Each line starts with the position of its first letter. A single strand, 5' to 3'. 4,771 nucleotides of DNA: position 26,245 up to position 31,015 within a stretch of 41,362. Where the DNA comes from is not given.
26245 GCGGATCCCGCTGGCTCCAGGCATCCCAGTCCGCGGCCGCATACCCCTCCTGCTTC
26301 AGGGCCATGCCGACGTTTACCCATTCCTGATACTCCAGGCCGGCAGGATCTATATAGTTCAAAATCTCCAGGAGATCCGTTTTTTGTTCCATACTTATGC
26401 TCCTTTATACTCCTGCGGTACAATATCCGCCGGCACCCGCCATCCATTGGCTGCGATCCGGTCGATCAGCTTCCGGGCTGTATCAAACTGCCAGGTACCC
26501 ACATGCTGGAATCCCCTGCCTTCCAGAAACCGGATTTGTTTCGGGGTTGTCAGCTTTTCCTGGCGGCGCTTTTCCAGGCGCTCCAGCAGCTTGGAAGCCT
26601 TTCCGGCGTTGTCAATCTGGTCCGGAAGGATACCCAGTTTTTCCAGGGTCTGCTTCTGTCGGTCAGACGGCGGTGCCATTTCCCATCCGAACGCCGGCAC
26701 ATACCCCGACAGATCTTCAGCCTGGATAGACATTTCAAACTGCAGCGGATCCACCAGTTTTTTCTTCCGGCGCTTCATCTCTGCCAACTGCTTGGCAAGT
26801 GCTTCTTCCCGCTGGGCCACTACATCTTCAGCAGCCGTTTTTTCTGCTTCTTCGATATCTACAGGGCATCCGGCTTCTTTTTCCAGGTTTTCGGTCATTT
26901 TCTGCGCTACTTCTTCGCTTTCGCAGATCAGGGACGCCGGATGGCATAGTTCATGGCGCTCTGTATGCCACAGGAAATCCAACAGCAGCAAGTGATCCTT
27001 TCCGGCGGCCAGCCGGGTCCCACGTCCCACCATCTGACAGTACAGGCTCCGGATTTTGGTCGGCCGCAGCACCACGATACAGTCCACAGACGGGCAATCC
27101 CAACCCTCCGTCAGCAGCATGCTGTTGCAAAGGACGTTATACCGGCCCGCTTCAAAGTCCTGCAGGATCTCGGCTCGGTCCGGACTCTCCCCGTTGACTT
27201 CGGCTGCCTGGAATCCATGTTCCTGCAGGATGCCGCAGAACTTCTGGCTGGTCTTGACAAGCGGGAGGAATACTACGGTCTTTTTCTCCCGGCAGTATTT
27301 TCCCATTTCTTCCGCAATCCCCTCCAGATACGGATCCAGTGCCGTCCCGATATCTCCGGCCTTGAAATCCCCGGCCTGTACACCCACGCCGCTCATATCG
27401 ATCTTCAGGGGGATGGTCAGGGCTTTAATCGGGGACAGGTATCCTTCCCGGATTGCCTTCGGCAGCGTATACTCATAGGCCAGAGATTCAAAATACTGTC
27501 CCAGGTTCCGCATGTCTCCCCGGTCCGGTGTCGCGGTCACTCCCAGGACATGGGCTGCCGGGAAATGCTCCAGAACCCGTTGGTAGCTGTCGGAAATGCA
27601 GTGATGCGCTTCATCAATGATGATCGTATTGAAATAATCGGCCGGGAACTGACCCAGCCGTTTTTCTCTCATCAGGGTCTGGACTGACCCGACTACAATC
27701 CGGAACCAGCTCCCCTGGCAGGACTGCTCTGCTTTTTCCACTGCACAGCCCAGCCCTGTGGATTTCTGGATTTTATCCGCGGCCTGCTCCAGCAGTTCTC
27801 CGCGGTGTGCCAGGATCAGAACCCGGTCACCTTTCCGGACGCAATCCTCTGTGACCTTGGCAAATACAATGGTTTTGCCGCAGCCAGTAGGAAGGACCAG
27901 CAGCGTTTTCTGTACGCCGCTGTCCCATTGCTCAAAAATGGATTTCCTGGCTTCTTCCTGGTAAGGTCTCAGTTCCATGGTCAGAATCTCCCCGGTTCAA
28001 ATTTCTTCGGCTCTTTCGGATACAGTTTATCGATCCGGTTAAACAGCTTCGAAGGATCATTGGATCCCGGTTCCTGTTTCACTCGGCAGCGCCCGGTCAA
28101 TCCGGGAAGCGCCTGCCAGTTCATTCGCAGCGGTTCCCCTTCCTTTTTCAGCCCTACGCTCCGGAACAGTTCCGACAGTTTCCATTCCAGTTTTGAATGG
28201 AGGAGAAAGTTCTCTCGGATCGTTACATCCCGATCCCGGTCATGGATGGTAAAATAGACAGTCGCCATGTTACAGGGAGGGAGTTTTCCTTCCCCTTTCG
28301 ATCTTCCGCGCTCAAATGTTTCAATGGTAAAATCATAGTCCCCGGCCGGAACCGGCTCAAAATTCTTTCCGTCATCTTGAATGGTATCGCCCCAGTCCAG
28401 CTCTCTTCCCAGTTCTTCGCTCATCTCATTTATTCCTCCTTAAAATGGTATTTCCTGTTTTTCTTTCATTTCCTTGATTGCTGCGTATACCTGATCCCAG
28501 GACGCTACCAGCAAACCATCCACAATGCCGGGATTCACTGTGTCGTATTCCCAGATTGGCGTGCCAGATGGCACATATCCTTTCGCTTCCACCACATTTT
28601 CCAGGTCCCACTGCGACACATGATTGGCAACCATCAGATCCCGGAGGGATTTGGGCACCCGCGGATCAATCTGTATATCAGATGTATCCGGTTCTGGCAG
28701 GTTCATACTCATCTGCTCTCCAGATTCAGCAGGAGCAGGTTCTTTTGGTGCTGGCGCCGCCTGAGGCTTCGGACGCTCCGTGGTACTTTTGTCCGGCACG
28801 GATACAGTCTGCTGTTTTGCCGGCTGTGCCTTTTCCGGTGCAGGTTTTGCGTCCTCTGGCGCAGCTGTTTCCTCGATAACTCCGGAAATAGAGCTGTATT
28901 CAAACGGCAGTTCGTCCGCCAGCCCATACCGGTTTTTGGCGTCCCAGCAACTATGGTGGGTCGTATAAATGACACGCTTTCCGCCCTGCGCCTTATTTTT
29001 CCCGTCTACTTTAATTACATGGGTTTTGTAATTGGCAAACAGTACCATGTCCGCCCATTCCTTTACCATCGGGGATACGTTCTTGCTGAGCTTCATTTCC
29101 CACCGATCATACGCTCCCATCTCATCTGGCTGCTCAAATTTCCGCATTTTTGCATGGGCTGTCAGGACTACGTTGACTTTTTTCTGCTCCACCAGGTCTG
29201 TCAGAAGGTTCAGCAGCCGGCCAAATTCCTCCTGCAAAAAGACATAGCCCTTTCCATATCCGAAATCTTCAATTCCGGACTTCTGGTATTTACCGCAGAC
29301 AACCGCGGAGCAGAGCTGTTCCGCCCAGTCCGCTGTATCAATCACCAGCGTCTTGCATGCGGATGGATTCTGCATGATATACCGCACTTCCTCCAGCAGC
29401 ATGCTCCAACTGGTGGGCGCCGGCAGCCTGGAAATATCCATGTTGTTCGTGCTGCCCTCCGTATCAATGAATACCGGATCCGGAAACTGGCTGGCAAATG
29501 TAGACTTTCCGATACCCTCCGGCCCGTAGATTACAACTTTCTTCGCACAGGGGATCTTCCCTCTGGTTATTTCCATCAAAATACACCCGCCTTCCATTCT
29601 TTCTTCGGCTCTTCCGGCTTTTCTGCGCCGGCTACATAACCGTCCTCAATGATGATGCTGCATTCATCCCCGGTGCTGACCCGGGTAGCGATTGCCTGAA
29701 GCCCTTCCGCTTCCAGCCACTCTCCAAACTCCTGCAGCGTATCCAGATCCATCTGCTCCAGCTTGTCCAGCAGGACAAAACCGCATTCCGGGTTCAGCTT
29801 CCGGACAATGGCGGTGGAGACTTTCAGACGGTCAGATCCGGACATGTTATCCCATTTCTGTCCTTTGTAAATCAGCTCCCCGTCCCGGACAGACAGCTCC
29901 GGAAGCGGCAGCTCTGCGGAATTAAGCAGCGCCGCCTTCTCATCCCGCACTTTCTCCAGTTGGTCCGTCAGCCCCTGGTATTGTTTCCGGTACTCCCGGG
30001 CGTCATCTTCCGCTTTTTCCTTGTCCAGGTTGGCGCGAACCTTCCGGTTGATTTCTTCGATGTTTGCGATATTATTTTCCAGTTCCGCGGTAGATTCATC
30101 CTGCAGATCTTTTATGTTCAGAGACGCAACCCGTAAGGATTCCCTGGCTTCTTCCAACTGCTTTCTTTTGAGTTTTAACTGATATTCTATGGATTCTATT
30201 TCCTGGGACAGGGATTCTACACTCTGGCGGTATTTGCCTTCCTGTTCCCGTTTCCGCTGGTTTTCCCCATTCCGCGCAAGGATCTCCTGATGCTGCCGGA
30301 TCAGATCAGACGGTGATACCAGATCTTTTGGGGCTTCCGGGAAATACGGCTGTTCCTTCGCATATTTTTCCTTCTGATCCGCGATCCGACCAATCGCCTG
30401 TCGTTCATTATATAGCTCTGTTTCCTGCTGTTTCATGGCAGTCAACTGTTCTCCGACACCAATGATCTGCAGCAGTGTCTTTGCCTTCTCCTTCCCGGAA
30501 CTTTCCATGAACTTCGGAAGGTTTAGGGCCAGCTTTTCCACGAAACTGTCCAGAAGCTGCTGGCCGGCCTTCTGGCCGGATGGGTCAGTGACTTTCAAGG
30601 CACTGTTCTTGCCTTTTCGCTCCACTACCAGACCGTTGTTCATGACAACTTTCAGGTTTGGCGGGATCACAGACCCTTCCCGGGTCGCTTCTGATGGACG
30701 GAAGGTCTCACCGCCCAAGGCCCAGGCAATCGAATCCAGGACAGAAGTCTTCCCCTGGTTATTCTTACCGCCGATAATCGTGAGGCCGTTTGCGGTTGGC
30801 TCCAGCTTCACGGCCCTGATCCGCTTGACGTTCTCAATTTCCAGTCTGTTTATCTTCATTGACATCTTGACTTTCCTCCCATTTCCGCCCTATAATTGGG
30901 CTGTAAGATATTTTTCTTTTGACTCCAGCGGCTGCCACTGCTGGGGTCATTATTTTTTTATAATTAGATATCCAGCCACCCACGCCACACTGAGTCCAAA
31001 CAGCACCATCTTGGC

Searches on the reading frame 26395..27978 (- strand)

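Call 54: search_protein_families(library=phrogs, proteins=[window:26395-27978:-], max_evalue=0.001)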
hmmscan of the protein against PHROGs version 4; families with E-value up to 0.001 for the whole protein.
window:26395-27978:- (527 aa): 10 families
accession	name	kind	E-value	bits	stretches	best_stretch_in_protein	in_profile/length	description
phrog_16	-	DNA, RNA and nucleotide metabolism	5.8e-104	350.2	1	1-514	271-741/986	DNA helicase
phrog_16694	-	unknown function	1.2e-25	90.7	2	2-198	274-498/1010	-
phrog_62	-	DNA, RNA and nucleotide metabolism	6e-13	48.2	1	1-153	695-851/1881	DNA helicase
phrog_9690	-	DNA, RNA and nucleotide metabolism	6.2e-13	49.4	1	112-336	34-269/306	DNA helicase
phrog_3830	-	unknown function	6.6e-07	28.9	1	3-186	267-473/1032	-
phrog_16259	-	DNA, RNA and nucleotide metabolism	1e-06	29.3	1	3-127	118-236/330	DNA helicase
phrog_34481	-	unknown function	3.6e-06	27.9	1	31-96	59-123/132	-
phrog_27849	-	unknown function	7.6e-06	25.3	0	233-327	447-549/664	-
phrog_2488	-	DNA, RNA and nucleotide metabolism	0.00026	20.9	0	3-44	19-60/579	DNA helicase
phrog_32711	-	unknown function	0.00064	18.7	0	287-327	403-443/956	-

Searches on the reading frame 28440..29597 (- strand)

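Call 54: search_protein_families(library=phrogs, proteins=[window:28440-29597:-], max_evalue=0.001)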
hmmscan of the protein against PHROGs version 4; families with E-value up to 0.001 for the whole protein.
window:28440-29597:- (385 aa): 2 families
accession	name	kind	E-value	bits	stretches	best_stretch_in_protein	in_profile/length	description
phrog_124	-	DNA, RNA and nucleotide metabolism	4e-75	254.6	1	12-385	37-380/382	Sak4-like ssDNA annealing protein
phrog_8097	-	DNA, RNA and nucleotide metabolism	1.9e-06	27.8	1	19-219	261-472/598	exonuclease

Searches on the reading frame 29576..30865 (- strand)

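Call 54: search_protein_families(library=phrogs, proteins=[window:29576-30865:-], max_evalue=0.001)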
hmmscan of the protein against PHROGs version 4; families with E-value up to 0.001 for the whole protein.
window:29576-30865:- (429 aa): 8 families
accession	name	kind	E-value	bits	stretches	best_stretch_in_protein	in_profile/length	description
phrog_1499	-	unknown function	3e-164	548.4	1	1-414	1-426/427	-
phrog_77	-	DNA, RNA and nucleotide metabolism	2.3e-12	47.3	1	1-56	294-350/967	SbcC-like subunit of palindrome specific endonuclease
phrog_7507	-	unknown function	3.7e-07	30.8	1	3-50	2-48/483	-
phrog_1637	-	unknown function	4.7e-06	26.3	1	2-80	4-80/661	-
phrog_4747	-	unknown function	7.1e-06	26.4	1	3-243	1-253/610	-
phrog_8323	-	unknown function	1.3e-05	24.9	1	2-51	48-96/623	-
phrog_25363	-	unknown function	2.1e-05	25.6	1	2-50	4-51/77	-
phrog_10445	-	unknown function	3.5e-05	24.2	1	1-50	1-48/296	-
